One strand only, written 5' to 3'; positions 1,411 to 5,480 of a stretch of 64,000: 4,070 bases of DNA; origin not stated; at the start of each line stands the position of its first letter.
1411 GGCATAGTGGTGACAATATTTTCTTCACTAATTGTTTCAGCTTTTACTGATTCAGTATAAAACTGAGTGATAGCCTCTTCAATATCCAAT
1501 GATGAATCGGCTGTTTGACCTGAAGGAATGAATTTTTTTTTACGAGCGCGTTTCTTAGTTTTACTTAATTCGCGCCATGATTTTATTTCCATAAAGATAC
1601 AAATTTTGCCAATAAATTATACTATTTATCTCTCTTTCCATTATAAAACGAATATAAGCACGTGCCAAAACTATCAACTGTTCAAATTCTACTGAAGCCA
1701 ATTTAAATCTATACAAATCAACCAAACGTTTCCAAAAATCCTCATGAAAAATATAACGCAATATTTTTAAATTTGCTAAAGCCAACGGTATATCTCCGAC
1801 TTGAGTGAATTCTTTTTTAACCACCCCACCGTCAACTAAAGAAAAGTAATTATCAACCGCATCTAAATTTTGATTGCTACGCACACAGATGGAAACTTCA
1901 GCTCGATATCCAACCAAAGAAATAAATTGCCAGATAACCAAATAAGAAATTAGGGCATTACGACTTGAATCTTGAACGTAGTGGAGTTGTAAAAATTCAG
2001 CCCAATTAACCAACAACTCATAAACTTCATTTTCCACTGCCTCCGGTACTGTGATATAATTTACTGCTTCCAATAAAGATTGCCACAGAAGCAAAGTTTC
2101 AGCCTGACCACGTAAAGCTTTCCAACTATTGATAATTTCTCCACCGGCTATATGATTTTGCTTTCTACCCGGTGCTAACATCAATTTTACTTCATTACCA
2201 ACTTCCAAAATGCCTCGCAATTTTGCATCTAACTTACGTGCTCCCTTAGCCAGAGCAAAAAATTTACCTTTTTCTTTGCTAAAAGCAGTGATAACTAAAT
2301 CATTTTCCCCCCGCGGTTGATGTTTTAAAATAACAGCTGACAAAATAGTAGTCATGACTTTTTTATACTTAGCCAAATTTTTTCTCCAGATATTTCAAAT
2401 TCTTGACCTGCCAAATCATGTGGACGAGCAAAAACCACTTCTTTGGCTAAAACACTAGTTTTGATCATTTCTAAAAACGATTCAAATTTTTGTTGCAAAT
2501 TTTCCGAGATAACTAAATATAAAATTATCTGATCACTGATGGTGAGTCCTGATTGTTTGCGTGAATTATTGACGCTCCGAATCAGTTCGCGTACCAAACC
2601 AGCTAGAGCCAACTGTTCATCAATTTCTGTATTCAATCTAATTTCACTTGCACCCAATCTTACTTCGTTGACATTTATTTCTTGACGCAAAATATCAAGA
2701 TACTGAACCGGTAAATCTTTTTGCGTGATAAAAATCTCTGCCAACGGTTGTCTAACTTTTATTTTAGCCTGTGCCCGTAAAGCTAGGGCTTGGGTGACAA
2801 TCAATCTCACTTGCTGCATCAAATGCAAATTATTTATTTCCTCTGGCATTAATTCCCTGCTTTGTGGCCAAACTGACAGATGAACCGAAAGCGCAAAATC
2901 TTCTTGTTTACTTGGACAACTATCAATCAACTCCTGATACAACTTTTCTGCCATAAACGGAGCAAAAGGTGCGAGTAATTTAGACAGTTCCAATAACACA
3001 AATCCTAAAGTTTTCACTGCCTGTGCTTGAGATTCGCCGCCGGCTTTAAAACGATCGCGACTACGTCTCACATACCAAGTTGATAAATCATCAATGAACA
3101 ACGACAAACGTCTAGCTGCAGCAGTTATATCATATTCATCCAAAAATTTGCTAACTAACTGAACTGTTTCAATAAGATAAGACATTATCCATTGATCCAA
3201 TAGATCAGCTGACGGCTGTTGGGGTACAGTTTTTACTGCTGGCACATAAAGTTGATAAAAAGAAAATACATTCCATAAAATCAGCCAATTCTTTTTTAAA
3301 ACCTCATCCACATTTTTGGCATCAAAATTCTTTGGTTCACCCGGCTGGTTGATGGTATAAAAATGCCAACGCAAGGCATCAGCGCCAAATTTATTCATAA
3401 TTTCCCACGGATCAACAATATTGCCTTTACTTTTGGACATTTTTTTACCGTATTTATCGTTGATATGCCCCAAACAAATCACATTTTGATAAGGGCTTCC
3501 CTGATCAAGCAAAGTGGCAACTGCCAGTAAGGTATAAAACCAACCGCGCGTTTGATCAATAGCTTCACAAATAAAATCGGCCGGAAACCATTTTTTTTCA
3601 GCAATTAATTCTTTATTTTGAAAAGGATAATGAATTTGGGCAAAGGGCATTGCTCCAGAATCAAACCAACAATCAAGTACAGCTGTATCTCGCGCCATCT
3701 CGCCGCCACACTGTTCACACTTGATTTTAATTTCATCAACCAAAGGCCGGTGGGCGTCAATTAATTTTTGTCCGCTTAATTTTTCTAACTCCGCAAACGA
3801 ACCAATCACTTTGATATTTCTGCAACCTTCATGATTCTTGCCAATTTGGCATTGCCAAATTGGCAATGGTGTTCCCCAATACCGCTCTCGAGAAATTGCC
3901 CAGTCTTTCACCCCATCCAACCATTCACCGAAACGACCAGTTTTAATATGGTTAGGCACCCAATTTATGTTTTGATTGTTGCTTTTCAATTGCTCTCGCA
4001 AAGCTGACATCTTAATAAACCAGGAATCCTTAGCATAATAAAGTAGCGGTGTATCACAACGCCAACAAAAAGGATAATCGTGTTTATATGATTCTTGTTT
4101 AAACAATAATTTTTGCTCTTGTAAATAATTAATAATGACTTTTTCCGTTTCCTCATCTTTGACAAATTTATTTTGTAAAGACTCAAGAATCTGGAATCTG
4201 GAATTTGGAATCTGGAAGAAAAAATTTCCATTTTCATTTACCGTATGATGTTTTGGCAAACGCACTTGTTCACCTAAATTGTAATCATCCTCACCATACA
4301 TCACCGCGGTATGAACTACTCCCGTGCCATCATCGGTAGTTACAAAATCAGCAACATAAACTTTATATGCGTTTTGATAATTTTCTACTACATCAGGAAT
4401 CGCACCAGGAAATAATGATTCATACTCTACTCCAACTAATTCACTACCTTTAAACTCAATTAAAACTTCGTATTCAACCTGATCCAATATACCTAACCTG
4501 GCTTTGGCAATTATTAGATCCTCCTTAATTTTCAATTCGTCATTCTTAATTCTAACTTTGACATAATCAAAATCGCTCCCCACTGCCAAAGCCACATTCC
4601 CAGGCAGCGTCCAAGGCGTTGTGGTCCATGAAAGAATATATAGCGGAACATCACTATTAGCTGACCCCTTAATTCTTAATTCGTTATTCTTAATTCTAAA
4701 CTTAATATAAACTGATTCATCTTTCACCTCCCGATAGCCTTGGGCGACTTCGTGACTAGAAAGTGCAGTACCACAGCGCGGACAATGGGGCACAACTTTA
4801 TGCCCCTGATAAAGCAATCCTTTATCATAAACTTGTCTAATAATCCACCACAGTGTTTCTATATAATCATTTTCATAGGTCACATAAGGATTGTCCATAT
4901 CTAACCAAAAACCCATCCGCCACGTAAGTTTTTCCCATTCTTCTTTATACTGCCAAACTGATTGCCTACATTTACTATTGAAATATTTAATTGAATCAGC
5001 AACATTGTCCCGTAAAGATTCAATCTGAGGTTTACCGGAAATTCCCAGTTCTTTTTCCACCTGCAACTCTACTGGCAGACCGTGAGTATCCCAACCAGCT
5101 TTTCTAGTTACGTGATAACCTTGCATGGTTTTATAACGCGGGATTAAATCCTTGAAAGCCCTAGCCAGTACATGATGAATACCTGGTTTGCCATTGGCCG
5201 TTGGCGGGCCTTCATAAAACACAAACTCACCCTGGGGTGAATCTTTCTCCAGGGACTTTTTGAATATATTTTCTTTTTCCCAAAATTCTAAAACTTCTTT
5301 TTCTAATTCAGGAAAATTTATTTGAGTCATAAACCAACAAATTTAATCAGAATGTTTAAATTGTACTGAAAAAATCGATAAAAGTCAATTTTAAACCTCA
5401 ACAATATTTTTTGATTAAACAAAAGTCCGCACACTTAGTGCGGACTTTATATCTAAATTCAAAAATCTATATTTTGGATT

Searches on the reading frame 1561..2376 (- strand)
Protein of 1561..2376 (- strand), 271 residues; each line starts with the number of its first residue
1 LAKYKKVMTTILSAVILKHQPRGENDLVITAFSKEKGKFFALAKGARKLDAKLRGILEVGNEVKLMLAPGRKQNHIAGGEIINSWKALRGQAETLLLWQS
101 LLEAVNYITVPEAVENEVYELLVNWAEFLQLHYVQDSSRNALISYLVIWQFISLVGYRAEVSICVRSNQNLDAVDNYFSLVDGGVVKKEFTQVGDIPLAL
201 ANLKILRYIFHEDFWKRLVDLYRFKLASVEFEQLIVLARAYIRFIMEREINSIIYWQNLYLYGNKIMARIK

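Call 34: search_protein_families(library=pfam, proteins=[window:1561-2376:-], max_evalue=0.001)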
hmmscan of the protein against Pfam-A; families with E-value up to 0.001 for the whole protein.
window:1561-2376:- (271 aa): 2 families
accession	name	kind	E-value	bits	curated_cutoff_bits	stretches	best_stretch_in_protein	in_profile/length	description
PF11967.14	RecO_N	-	2.6e-13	50.2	27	1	10-84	4-79/80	Recombination protein O N terminal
PF02565.21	RecO_C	-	1.9e-05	24.9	22.1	1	94-248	6-151/157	Recombination protein O C terminal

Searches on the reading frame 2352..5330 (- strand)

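Call 34: search_protein_families(library=pfam, proteins=[window:2352-5330:-], max_evalue=0.001)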
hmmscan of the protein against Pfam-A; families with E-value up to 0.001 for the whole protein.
window:2352-5330:- (992 aa): 4 families
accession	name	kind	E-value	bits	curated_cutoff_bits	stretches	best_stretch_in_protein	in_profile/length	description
PF00133.28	tRNA-synt_1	-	8.7e-120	400.7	22.7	1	13-658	2-403/414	tRNA synthetases class I (I, L, M and V)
PF08264.19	Anticodon_1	-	1.9e-26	93.2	25.1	1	712-864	1-144/148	Anticodon-binding domain of tRNA ligase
PF09334.17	tRNA-synt_1g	-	4.4e-20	72.2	20.1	3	589-675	286-372/391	tRNA synthetases class I (M)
PF19302.4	DUF5915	-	1.2e-19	71.1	27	1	862-991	71-194/195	Domain of unknown function (DUF5915)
